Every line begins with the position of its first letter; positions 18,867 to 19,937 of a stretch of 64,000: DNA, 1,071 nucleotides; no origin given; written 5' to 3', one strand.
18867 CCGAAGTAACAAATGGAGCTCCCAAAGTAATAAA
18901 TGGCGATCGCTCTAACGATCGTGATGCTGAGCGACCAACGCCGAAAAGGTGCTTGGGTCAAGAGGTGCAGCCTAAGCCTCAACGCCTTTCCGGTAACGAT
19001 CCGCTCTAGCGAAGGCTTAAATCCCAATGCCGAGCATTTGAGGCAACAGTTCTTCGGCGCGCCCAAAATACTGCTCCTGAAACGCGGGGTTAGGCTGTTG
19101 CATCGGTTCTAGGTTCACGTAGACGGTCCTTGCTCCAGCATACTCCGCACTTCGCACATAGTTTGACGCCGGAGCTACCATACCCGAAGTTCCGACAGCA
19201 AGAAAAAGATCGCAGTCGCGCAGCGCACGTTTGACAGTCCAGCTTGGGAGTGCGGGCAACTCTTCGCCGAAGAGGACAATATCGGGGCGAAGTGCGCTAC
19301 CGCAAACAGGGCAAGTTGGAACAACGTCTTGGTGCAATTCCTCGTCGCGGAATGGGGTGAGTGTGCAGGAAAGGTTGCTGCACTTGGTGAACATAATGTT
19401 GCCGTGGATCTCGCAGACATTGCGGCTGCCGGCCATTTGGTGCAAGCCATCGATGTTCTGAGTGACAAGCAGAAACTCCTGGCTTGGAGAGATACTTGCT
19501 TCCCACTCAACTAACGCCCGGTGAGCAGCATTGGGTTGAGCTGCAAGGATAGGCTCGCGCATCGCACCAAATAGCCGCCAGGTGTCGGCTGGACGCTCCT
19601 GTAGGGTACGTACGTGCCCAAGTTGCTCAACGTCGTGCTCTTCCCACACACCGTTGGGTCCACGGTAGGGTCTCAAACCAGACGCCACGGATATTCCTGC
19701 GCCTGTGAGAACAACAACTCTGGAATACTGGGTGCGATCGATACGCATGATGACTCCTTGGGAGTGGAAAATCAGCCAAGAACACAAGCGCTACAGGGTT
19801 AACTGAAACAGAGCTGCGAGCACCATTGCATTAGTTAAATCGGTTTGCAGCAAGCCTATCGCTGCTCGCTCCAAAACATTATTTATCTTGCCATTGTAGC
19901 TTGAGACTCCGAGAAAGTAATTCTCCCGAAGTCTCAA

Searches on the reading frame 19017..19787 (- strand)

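Call 20: search_protein_families(library=pfam, proteins=[window:19017-19787:-])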
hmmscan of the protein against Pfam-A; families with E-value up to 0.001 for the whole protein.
window:19017-19787:- (256 aa): 1 family
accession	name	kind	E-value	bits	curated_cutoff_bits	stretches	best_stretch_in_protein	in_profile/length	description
PF02146.23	SIR2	-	4.2e-40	138.1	24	1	29-206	1-180/180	Sir2 family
